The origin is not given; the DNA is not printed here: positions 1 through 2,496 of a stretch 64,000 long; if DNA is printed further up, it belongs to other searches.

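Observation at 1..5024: Coupled operon linking a PorT-like outer-membrane barrel, a T9SS-sorted LamG/SprB-repeat protein and a SpvB/TcB-like toxin-scaffold protein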

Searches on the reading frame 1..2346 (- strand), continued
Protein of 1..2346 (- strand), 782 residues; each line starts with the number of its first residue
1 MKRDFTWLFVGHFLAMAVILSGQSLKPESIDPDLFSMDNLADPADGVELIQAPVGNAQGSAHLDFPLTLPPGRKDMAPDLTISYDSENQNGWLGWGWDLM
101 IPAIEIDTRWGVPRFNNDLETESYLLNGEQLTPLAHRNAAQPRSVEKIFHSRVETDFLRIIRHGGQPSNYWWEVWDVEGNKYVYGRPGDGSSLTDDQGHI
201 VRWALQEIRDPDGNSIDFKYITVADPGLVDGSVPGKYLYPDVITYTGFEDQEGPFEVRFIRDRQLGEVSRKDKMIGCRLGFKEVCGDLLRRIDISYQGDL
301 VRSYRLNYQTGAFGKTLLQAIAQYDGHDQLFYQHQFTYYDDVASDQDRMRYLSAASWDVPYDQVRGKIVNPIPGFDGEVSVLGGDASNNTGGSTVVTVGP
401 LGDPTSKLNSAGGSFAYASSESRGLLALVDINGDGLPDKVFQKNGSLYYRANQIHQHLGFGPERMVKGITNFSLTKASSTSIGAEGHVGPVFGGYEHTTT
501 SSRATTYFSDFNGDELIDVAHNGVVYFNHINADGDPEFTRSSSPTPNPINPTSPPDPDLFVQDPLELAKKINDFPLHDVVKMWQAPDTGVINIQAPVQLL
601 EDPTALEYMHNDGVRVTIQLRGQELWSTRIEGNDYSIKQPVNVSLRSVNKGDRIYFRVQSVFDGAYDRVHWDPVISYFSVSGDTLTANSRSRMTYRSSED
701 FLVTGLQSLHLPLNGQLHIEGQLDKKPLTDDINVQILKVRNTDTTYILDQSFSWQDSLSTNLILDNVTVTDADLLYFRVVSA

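Call 12: search_protein_families(library=ncbifam, proteins=[L001:9998-18433:+, L001:18444-19865:+, L001:8058-10001:+, L001:7268-8053:+, L001:19866-20585:-, L001:20685-21770:-], max_evalue=0.01)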
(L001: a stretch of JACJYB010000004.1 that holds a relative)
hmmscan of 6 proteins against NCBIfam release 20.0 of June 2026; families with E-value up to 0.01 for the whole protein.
L001:9998-18433:+ (2811 aa): 4 families
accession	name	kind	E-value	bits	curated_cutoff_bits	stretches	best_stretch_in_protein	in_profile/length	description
TIGR03696.1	Rhs_assc_core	domain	1.1e-17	64.3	32.5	1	2532-2610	1-75/76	RHS repeat-associated core domain-containing protein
TIGR01643.1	YD_repeat_2x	repeat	1.3e-17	63.4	15.8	1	1930-1968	1-39/42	YD repeat-containing protein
NF041261.1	RHS_core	equivalog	1.4e-09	36.4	2000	3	1869-2039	616-766/1261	RHS element core protein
NF011780.0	PRK15244.1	equivalog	0.0019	16.9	1133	1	59-221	33-208/591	SPI-2 type III secretion system effector NAD(+)--protein-arginine ADP-ribosyltransferase SpvB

L001:18444-19865:+ (473 aa): 6 families
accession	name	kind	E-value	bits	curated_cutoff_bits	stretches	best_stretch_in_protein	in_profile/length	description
NF002223.0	PRK01117.1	equivalog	2.6e-161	537.2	402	1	53-472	1-423/430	adenylosuccinate synthase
TIGR00184.1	purA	equivalog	5.5e-145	483.4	395.55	1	57-471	1-418/425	adenylosuccinate synthase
NF010355.0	PRK13783.1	equivalog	3e-118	395.5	445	1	57-467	4-398/404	adenylosuccinate synthase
NF010357.0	PRK13785.1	equivalog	7.1e-97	324.9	700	1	57-471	4-448/455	adenylosuccinate synthase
NF003295.0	PRK04293.1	equivalog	1.4e-74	251.1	368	2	255-390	156-289/337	adenylosuccinate synthetase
NF038379.2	amino_Aden_PurZ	exception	2.6e-40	138.5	300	1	55-373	1-292/293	succino-amino-deoxyadenylate synthase PurZ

L001:8058-10001:+ (647 aa): 1 family
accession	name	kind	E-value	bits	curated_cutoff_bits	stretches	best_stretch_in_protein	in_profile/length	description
TIGR04183.1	Por_Secre_tail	domain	2.9e-08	33.6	23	1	573-647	1-72/72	T9SS type A sorting domain-containing protein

L001:7268-8053:+ (261 aa): 1 family
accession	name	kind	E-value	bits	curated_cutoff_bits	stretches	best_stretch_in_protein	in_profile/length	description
NF049866.1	outer_TDE1717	subfamily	3.8e-10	40.1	135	1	29-255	5-208/210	TDE1717 family outer membrane beta-barrel protein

L001:19866-20585:- (239 aa): 37 families (the best 25 are shown)
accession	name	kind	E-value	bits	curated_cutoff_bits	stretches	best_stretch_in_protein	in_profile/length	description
NF043040.1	corrin_prot_MT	hypoth_equivalog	7.3e-10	38.6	180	1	74-183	41-150/216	corrinoid protein-associated methyltransferase CpaM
TIGR00452.1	TIGR00452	equivalog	7.4e-07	28.3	275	1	64-180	107-219/316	tRNA 5-methoxyuridine(34)/uridine 5-oxyacetic acid(34) synthase CmoB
NF011650.0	PRK15068.1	equivalog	8.4e-07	28.2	209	1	64-180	112-225/324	tRNA 5-methoxyuridine(34)/uridine 5-oxyacetic acid(34) synthase CmoB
TIGR04290.1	meth_Rta_06860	hypoth_equivalog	2.8e-06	26.9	300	1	59-111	36-87/226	TIGR04290 family methyltransferase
NF045667.1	MTase_DVU1556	equivalog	3.4e-06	26.7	155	1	68-186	16-125/213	DVU_1556 family methyltransferase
NF041536.1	ArsM_DUF2284_UU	exception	6.4e-06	24.8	575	1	73-183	74-183/459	arsenite methyltransferase/DUF2284 domain selenoprotein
NF011529.0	PRK14968.1-3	equivalog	1.3e-05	24.7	162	1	73-119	33-79/198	putative methyltransferase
NF041537.1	ArsM_AhpD_UU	exception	2.7e-05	23.1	510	1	74-187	76-187/345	arsenite methyltransferase/AhpD domain selenoprotein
NF041820.1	daptide_MTase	equivalog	3.5e-05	23.4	175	1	66-134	29-94/243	daptide-type RiPP biosynthesis methyltransferase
TIGR00537.1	hemK_rel_arch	hypoth_equivalog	5.3e-05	23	87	1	71-117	16-62/179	HemK2/MTQ2 family protein methyltransferase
NF000499.2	Erm23S_rRNA_broad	equivalog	5.5e-05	22.7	212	1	74-114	23-63/244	23S ribosomal RNA methyltransferase Erm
TIGR02072.1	BioC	equivalog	6.1e-05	22.9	184.95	1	73-180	33-132/244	malonyl-ACP O-methyltransferase BioC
NF001790.0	PRK00517.3-3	equivalog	6.6e-05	22.4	269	1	73-188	121-231/262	50S ribosomal protein L11 methyltransferase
TIGR02021.1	BchM-ChlM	equivalog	9.2e-05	22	158.9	1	67-109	45-89/218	magnesium protoporphyrin IX methyltransferase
NF011528.0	PRK14968.1-2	equivalog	0.00012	21.7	171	1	74-111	38-76/205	putative methyltransferase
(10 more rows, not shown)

L001:20685-21770:- (361 aa): 1 family
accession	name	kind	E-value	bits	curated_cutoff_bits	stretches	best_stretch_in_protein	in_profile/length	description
TIGR02994.1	ectoine_eutE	equivalog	3.5e-26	92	402.7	1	81-346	45-321/325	N(2)-acetyl-L-2,4-diaminobutanoate deacetylase DoeB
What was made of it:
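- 2346..2573 (-): T9SS type-A C-terminal sorting domain of the partner (aa 568-643, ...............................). The ortholog in L001 scores 33.6 bits (call 12).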

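Call 29: search_protein_families(library=pfam, alignment_id=A3, max_evalue=0.001)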
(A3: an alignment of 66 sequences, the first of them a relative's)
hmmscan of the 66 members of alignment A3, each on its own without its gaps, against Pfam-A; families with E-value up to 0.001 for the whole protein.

A. member 1, L001:17810-18430:+ (207 aa): 1 family
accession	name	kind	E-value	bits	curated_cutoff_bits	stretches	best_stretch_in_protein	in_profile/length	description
PF14891.12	Peptidase_M91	-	1.5e-10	42.1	25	1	10-122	4-126/176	Effector protein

B. families by the number of members that match (of 66 scanned): 24 families
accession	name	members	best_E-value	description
PF07591.16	PT-HINT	11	1.9e-22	Pretoxin HINT domain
PF05203.21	Hom_end_hint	11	9.4e-07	Hom_end-associated Hint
PF01079.26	Hint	6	3.6e-05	Hint module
PF14220.11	DUF4329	3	4.1e-18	Domain of unknown function (DUF4329)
PF14891.12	Peptidase_M91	3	1.5e-10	Effector protein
PF14623.11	Vint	3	8.9e-05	Hint-domain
PF14410.12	GH-E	2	2.9e-23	HNH/ENDO VII superfamily nuclease with conserved GHE residues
PF01844.29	HNH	2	4.3e-08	HNH endonuclease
PF08517.17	AXH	2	0.00019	Ataxin-1 and HBP1 module (AXH)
PF14021.12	TNT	1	7e-28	Tuberculosis necrotizing toxin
PF14859.11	Colicin_M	1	1.8e-20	Colicin M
PF22322.1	DUF6973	1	3.9e-19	Domain of unknown function (DUF6973)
PF12639.13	Colicin-DNase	1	3.7e-18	DNase/tRNase domain of colicin-like bacteriocin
PF14412.12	AHH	1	7.1e-18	A nuclease family of the HNH/ENDO VII superfamily with conserved AHH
PF14414.12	WHH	1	2.1e-15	A nuclease of the HNH/ENDO VII superfamily with conserved WHH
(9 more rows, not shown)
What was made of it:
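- Those tails carry GH-E, HNH, AHH, WHH, Colicin-DNase, EndoU, TNT, Colicin_M, deaminase, PT-HINT and Peptidase_M91 domains (call 29), so this is a polymorphic toxin family. The C-terminal toxins across the family are mostly classic antibacterial nucleases, Colicin M and TNT (call 29), unlike insecticidal Tc cargo.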

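Call 36: search_protein_families(library=pfam, proteins=[L033:7517-10100:+, L034:7832-10100:+, L054:7778-10100:+, L034:6400-7791:+, L047:6349-7734:+, L054:6574-7287:+, L054:4156-6414:+, L033:6268-7239:+, L033:3886-5754:+, L034:3964-5793:+], max_evalue=0.01)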
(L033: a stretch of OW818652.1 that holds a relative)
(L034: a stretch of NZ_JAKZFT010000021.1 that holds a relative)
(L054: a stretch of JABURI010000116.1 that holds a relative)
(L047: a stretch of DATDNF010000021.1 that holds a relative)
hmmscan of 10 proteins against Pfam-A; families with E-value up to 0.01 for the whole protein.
L033:7517-10100:+ (861 aa): 0 families

L034:7832-10100:+ (756 aa): 1 family
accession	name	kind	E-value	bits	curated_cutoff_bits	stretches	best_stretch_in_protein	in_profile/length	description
PF00754.31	F5_F8_type_C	-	0.0001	22.8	28.2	0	336-433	13-114/127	F5/8 type C domain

L054:7778-10100:+ (774 aa): 1 family
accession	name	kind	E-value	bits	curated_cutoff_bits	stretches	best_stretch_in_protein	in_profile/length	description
PF24108.1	DUF7383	-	6.8e-05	23.5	27.9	1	218-308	29-117/123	Family of unknown function (DUF7383)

L034:6400-7791:+ (463 aa): 0 families

L047:6349-7734:+ (461 aa): 1 family
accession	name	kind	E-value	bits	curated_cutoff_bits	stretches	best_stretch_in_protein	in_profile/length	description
PF13620.12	CarboxypepD_reg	-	0.0043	17.8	32.3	0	317-349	41-72/82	Carboxypeptidase regulatory-like domain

L054:6574-7287:+ (237 aa): 2 families
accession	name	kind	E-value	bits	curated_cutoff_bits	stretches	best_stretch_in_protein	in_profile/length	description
PF07963.17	N_methyl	-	1.3e-09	37.6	21.2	1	113-137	2-26/27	Prokaryotic N-terminal methylation motif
PF08334.16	T2SSG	-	0.0032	18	21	1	142-224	3-91/108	Type II secretion system (T2SS), protein G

L054:4156-6414:+ (752 aa): 9 families
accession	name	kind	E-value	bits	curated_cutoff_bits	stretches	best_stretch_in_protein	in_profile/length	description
PF00263.26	Secretin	-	2.4e-34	118.8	27.5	1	397-559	3-169/169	Bacterial type II and III secretion system protein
PF07660.19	STN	-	1.6e-08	34.7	28.4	1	214-263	1-51/52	Secretin and TonB N terminus short domain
PF03958.22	Secretin_N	-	2.9e-08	34.2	28.2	1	278-334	2-66/69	Bacterial type II/III secretion system short domain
PF13414.12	TPR_11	-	1e-06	28.7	26.8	1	87-119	1-33/42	TPR repeat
PF07719.23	TPR_2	-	2.9e-05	24.3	27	0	133-161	5-33/34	Tetratricopeptide repeat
PF13428.12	TPR_14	-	0.00037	21.3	23.5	0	83-120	4-41/44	Tetratricopeptide repeat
PF21305.2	type_II_gspD_N0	-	0.00086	19.6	27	1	194-240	1-46/71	GspD-like, N0 domain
PF16344.10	FecR_C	-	0.0017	18.8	24.4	1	194-259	2-68/70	FecR, C-terminal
PF00515.34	TPR_1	-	0.0058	16.8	27.8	0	80-113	1-34/34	Tetratricopeptide repeat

L033:6268-7239:+ (323 aa): 2 families
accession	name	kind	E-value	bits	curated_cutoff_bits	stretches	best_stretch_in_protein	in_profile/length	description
PF01548.23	DEDD_Tnp_IS110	-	3.8e-30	105.1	29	1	7-152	1-147/155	Transposase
PF02371.22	Transposase_20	-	1.2e-20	74.1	21.3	1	195-279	2-85/87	Transposase IS116/IS110/IS902 family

L033:3886-5754:+ (622 aa): 4 families
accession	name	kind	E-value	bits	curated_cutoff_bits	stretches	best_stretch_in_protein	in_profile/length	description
PF00733.27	Asn_synthase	-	2e-99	334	21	1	236-617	2-353/354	Asparagine synthase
PF13537.11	GATase_7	-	2.1e-48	163.8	25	1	43-161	2-122/123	Glutamine amidotransferase domain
PF13522.11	GATase_6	-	2.3e-46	157.5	27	1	27-156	1-130/130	Glutamine amidotransferase domain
PF06508.19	QueC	-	7.5e-06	26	22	1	256-317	4-64/210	Queuosine biosynthesis protein QueC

L034:3964-5793:+ (609 aa): 4 families
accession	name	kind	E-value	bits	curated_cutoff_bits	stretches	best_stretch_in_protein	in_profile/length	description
PF01380.27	SIS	-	3.9e-65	218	25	2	290-417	2-130/131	SIS domain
PF13522.11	GATase_6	-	9.4e-22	77.9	27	1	64-191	9-129/130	Glutamine amidotransferase domain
PF13537.11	GATase_7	-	8.4e-16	58.5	25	1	89-197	20-122/123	Glutamine amidotransferase domain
PF13230.11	GATase_4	-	0.0088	15.4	23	0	57-140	63-146/272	Glutamine amidotransferases class-II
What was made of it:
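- Tried and rejected: Pfam gave only sub-threshold F5/8-type-C and DUF7383 hits (call 36).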

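Call 44: predict_structure(alignment_id=A1)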
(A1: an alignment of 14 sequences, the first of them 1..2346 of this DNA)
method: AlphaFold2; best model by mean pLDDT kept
length: 782 residues; sequences in the alignment: 14
mean_pLDDT: 64.3   pTM: 0.39
mean pLDDT of the five models: 64.3, 64.3, 63.2, 62.7, 55.7
residues with pLDDT >= 90: 29; 70-90: 338; 50-70: 220; < 50: 195
segments of 3 or more residues with pLDDT < 50: 1-61, 87-100, 108-117, 133-141, 151-154, 339-384, 391-395, 551-576, 607-609, 701-705
pLDDT, mean of each block of 10 residues (from residue 1): 25 24 24 28 35 35 63 66 49 32 58 42 61 41 63 61 80 86 82 77 87 88 66 67 86 87 66 53 62 87 81 62 83 64 36 29 31 34 45 49 56 59 65 72 78 63 83 64 64 54 62 69 78 85 73 41 44 51 83 88 56 84 86 87 84 83 70 82 61 75 57 81 72 84 85 82 85 78 58
secondary structure, 60 per line:
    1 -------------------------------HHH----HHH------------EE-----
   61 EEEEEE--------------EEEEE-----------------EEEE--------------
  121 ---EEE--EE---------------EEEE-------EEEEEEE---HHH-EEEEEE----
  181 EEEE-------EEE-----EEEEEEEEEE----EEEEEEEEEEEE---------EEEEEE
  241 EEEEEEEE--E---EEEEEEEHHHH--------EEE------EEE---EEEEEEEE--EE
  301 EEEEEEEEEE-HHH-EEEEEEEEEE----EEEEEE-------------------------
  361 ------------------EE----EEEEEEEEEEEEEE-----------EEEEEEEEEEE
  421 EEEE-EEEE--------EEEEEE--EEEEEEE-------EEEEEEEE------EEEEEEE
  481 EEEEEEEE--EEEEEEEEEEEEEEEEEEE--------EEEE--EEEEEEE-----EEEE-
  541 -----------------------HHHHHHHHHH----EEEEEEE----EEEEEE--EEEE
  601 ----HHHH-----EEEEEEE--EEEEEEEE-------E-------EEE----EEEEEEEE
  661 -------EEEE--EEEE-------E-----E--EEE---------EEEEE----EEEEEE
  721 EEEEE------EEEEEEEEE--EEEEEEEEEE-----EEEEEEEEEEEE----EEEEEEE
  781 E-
elements in order (helices of 4 or more, strands of 3 or more residues): E61-66 E81-85 E103-106 E124-126 E146-149 E157-163 E171-176 E181-184 E192-194 E200-209 E214-225 E235-248 E255-261 H262-265 E274-276 E283-285 E289-296 E299-310 E316-325 E330-335 E385-398 E410-424 E426-429 E438-443 E446-452 E460-467 E474-488 E491-509 E518-521 E524-530 E536-539 H564-573 E578-584 E589-594 E597-600 H605-608 E614-620 E623-630 E646-648 E653-660 E668-671 E674-677 E694-696 E706-710 E715-725 E732-740 E743-752 E758-769 E774-781
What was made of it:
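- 1..618 (-): Start of a family-specific insert of roughly 550-600 aa of beta-sandwich modules that splits the propeller (aa ~577 onward, with recurring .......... / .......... strands). The AF2 model is all-beta here, with pLDDT 70-88 (call 44).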

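Call 45: search_solved_structures(query=L001:9998-18433:+, max_evalue=0.001)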
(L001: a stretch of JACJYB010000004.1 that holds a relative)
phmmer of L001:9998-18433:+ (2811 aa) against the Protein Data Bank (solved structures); distinct sequences matched with E-value up to 0.001: 4.
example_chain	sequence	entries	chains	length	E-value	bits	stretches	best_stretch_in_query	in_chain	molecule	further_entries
8cp6_B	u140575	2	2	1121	3.5e-12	47.3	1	2541-2610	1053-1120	Toxin protein Tse5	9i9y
4igl_B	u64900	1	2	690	2.5e-11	44.4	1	2530-2610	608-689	YenC2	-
9on3_A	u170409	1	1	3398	1.8e-10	41.6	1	2508-2611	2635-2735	SGS4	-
6p0x_A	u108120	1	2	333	5.2e-05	23.5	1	60-237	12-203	Salmonella plasmid virulence: SpvB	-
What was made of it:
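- Closest known: T6SS Rhs effectors with upstream adaptor or chaperone genes. Same: They also have an Rhs cocoon, the Rhs core (PDB Tse5 hit, E 3.5e-12, call 45) and a polymorphic tip, and they depend on a small upstream accessory gene that links the cocoon to a secretion machine.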

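Call 48: search_solved_structures(query=A1, max_evalue=0.01, show_alignments=0)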
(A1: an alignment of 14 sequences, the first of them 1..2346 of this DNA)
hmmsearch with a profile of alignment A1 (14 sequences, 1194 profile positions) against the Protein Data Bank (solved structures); distinct sequences matched with E-value up to 0.01: 13.
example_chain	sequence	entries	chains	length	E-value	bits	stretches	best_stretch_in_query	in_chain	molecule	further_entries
4o9x_A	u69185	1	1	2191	1.2e-16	63.2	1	191-386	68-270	TcdB2, TccC3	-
6h6g_A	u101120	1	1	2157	1.2e-16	63.1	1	191-386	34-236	TcdB2,TccC3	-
6suq_A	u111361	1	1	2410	1.6e-16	62.7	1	191-386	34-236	TcdB2,TccC3,Genome polyprotein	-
6h6f_F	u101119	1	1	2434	1.6e-16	62.7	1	191-386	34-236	TcdB2,TccC3,TccC3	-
6h6e_F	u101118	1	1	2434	1.6e-16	62.7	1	191-386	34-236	TcdB2,TccC3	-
6sue_F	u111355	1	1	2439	1.7e-16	62.7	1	191-386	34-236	TcdB2,TccC3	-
6suf_F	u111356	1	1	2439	1.7e-16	62.7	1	191-386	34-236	TcdB2,TccC3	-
6sup_A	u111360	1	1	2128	1.7e-16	62.6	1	192-386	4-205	TcdB2,TccC3,Cell division control protein 42 homolog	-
6l7i_F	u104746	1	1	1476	3.8e-15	58.2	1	188-385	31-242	TcdB1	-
6p0x_A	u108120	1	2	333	6.4e-15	57.4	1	192-385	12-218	Salmonella plasmid virulence: SpvB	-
5kis_A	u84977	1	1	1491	2.3e-14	55.5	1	187-389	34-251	YenB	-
4igl_A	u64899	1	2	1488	2.4e-14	55.5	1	187-389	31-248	YenB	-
9c4k_P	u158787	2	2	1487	2.4e-14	55.5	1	187-389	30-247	Toxin subunit YenB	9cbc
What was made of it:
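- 1681..2178 (-): SpvB domain (aa 57-222). The family profile aligns to TcdB2 residues 34-236, YenB and SpvB in the PDB (call 48).
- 1..618 (-): There is no PDB sequence match beyond SpvB (call 48).
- On Tc toxin B-C cocoon (TcB/TcC): The family profile aligns to TcdB2 residues 34-236 (call 48).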
